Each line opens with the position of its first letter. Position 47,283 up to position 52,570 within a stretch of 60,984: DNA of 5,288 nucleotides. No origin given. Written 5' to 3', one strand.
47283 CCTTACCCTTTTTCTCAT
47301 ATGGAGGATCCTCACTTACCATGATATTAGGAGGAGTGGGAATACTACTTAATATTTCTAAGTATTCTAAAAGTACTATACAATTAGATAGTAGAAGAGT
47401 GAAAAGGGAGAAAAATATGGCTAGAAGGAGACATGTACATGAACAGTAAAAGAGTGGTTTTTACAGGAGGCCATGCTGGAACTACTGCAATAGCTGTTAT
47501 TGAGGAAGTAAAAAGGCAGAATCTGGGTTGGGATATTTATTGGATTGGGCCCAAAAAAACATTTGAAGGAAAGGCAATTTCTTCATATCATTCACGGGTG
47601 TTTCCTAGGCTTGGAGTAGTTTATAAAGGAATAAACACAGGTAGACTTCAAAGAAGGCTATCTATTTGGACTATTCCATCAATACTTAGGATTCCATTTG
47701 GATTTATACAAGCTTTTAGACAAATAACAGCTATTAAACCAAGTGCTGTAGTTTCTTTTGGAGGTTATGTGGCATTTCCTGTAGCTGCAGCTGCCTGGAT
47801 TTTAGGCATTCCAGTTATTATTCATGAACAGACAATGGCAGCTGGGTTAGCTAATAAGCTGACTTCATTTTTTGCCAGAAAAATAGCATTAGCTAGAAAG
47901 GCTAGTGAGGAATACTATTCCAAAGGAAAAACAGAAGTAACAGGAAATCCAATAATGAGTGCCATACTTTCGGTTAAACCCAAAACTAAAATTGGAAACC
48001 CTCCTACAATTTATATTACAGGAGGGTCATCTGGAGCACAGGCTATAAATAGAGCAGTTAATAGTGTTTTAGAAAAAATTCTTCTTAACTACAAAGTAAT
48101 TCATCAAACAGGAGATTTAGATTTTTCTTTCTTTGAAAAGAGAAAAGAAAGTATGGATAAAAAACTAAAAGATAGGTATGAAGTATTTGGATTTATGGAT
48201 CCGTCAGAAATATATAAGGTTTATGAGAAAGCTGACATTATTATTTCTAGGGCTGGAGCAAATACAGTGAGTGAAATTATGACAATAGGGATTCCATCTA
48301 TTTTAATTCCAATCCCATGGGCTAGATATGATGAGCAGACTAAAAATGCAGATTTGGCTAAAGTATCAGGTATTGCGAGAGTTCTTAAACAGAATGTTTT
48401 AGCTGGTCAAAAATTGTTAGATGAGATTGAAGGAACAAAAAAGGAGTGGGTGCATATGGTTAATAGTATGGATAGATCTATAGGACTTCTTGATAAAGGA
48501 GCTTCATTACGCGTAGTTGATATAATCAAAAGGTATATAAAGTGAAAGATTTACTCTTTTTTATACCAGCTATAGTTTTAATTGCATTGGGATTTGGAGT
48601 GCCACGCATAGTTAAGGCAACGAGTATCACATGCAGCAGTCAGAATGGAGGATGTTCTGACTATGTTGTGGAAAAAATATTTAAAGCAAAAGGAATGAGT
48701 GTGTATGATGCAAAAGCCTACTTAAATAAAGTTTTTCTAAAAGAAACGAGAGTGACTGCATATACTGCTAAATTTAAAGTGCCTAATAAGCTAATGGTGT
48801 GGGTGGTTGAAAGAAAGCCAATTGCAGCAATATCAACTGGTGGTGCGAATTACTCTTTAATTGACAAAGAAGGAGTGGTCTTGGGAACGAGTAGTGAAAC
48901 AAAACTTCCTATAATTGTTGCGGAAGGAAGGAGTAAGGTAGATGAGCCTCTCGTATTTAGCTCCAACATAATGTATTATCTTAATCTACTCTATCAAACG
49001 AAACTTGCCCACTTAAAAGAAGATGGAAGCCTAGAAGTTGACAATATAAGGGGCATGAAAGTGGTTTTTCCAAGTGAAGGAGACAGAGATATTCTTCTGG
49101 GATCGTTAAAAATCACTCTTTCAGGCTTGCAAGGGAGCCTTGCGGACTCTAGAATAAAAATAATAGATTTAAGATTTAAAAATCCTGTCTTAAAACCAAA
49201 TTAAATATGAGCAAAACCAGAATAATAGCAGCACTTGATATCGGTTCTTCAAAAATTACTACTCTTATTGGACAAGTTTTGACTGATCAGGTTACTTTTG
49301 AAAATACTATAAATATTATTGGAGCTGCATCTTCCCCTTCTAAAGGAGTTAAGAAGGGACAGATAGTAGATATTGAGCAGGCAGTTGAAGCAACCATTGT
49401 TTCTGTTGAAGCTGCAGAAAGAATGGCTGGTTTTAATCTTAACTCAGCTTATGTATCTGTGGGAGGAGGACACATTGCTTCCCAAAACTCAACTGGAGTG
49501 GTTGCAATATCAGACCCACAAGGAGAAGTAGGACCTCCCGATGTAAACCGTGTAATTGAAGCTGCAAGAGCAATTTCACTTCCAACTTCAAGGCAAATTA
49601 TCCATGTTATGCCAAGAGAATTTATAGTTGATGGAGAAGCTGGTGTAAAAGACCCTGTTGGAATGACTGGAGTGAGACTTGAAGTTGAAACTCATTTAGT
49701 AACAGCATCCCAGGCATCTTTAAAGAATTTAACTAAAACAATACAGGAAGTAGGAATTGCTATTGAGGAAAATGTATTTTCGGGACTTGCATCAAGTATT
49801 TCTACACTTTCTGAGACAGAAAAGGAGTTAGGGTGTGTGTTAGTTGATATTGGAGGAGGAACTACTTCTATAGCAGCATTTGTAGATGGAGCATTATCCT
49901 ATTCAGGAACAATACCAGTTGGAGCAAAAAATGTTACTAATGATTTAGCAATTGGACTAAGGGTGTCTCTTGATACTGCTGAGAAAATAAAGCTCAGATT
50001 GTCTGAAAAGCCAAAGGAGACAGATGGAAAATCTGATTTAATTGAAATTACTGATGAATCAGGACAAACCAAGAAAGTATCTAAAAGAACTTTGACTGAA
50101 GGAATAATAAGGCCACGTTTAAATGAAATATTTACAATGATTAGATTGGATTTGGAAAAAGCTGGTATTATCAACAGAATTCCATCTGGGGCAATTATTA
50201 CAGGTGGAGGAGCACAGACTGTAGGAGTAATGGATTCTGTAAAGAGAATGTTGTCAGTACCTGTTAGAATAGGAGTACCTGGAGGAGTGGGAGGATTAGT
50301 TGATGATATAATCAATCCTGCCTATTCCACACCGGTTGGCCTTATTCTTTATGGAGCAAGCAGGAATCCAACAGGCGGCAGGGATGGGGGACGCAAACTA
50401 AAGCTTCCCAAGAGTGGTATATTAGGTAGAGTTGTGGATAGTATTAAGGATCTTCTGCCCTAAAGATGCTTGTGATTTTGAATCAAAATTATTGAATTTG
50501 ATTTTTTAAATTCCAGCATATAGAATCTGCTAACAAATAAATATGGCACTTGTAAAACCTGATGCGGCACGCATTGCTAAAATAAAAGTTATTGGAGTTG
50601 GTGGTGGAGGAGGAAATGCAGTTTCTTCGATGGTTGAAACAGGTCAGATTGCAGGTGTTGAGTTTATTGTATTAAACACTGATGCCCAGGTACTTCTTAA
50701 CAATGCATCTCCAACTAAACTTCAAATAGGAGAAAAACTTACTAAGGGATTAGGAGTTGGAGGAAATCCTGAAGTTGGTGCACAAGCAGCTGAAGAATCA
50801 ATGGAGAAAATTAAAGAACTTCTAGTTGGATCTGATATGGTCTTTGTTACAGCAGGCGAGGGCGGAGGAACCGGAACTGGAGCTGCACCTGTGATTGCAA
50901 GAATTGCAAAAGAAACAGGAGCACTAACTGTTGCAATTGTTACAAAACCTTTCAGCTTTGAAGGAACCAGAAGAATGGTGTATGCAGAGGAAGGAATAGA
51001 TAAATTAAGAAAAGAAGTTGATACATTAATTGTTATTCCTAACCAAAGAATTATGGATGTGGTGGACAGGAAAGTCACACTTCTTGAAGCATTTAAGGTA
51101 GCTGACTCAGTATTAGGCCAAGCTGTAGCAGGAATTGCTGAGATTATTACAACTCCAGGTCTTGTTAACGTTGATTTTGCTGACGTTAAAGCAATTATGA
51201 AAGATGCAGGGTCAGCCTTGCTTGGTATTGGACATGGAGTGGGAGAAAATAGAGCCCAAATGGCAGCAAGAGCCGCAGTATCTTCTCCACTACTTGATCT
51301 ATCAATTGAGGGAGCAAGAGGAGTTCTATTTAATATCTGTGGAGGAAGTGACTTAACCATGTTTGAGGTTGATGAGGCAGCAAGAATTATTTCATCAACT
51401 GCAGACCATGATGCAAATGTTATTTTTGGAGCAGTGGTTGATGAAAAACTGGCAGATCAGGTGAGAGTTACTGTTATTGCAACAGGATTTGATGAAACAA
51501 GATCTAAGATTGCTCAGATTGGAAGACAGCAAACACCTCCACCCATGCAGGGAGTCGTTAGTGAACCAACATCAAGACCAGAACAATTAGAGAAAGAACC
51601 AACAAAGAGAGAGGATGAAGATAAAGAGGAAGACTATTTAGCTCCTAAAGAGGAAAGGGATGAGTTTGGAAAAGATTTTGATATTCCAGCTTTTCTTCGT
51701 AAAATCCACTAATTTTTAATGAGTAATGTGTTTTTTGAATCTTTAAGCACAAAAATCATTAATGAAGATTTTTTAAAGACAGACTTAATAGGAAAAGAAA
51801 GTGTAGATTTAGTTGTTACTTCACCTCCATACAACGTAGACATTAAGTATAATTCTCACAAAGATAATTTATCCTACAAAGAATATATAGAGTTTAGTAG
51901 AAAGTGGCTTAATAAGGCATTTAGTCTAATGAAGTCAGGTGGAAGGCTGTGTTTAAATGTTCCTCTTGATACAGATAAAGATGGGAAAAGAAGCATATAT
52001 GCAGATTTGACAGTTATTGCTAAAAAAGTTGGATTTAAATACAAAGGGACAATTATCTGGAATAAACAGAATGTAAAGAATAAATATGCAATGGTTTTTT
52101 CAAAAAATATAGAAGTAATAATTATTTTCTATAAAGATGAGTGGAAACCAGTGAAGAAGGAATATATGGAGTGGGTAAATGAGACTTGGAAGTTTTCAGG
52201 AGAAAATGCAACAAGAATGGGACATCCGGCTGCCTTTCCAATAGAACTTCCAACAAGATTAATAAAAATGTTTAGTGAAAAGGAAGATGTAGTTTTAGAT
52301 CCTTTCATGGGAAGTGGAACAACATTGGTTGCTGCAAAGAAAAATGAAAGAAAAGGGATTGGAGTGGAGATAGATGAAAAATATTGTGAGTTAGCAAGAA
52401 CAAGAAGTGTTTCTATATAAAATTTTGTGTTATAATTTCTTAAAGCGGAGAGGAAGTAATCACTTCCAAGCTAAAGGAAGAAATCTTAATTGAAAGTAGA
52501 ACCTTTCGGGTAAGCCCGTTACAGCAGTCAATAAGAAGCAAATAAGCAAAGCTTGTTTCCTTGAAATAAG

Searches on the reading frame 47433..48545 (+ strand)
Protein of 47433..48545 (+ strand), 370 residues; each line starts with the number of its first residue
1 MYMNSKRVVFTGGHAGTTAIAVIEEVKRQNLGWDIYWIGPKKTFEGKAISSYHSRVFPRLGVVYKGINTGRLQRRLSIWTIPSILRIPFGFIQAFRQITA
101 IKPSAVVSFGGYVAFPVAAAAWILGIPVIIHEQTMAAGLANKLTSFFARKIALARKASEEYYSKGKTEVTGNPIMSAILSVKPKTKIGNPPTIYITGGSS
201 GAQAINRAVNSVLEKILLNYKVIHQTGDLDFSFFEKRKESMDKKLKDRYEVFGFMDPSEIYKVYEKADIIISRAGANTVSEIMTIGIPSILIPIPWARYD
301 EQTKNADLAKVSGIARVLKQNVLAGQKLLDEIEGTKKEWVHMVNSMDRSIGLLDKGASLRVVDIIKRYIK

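Call 11: search_protein_families(library=pfam, proteins=[window:47433-48545:+], max_evalue=0.001)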
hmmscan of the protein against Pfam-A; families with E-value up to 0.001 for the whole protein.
window:47433-48545:+ (370 aa): 3 families
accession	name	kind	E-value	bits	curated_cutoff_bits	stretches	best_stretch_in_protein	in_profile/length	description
PF04101.22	Glyco_tran_28_C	-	2.7e-30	106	22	1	192-333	1-138/166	Glycosyltransferase family 28 C-terminal domain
PF03033.26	Glyco_transf_28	-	2.1e-20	73.6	26.2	1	11-152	8-138/139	Glycosyltransferase family 28 N-terminal domain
PF13579.12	Glyco_trans_4_4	-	0.00056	20.7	29.7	0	85-140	57-109/158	Glycosyl transferase 4-like domain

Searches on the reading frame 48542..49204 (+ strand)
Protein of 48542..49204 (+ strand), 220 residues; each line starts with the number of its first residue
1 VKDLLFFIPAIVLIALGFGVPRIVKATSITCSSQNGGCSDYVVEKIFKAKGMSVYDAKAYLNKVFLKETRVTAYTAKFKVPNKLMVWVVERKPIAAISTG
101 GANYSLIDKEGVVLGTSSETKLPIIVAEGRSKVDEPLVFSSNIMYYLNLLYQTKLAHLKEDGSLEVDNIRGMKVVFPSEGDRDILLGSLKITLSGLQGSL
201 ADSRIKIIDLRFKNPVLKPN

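Call 11: search_protein_families(library=pfam, proteins=[window:48542-49204:+], max_evalue=0.001)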
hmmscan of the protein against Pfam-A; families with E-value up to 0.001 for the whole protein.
window:48542-49204:+ (220 aa): 1 family
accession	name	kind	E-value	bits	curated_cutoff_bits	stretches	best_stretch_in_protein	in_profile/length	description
PF03799.20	FtsQ_DivIB_C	-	0.00097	20.4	21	0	99-211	5-114/114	Cell division protein FtsQ/DivIB, C-terminal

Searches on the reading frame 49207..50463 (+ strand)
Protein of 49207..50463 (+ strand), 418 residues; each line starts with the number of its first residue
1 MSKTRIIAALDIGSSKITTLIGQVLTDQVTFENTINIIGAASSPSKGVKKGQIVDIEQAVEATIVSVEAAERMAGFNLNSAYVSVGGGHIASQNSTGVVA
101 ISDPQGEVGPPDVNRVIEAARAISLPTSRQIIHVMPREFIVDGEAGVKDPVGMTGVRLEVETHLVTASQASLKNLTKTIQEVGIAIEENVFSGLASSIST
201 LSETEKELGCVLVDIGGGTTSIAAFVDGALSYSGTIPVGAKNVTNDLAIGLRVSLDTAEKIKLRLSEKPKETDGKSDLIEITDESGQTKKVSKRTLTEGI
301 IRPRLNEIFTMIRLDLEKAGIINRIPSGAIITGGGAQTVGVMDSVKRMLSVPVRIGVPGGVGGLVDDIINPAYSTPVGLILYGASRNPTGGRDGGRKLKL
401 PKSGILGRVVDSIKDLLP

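Call 11: search_protein_families(library=pfam, proteins=[window:49207-50463:+], max_evalue=0.001)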
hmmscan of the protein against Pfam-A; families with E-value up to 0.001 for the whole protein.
window:49207-50463:+ (418 aa): 4 families
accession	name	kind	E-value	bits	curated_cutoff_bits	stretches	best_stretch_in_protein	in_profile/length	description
PF14450.12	FtsA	-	4.3e-33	114.8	31.8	2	211-378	1-127/127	Cell division protein FtsA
PF02491.25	SHS2_FTSA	-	2.7e-31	108.2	25.4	1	87-166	1-79/79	SHS2 domain inserted in FTSA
PF06723.19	MreB_Mbl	-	4.9e-08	32.6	27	1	194-355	131-303/327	MreB/Mbl protein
PF06277.17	EutA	-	1.3e-06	28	27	1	188-246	124-181/475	Ethanolamine utilisation protein EutA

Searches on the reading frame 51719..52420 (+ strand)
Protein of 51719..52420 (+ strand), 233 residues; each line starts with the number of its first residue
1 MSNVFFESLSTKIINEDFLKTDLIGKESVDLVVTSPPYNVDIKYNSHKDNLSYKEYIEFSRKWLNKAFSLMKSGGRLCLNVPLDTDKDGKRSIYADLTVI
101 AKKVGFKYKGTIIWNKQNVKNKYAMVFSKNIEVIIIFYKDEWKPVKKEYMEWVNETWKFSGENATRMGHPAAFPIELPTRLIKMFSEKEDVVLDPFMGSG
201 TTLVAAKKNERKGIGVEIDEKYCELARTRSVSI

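Call 11: search_protein_families(library=pfam, proteins=[window:51719-52420:+], max_evalue=0.001)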
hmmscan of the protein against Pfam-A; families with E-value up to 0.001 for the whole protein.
window:51719-52420:+ (233 aa): 4 families
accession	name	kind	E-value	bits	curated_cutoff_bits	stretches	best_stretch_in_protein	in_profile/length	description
PF01555.25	N6_N4_Mtase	-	4.7e-48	164.5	26.7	1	29-226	1-219/221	DNA methylase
PF02384.22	N6_Mtase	-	2.6e-06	27.4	20.4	0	11-56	107-153/311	N-6 DNA Methylase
PF01170.24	UPF0020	-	3.1e-05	24.2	22.3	0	20-58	112-150/197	RMKL-like, methyltransferase domain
PF02086.21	MethyltransfD12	-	0.00023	21.4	22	0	181-215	12-47/253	D12 class N6 adenine-specific DNA methyltransferase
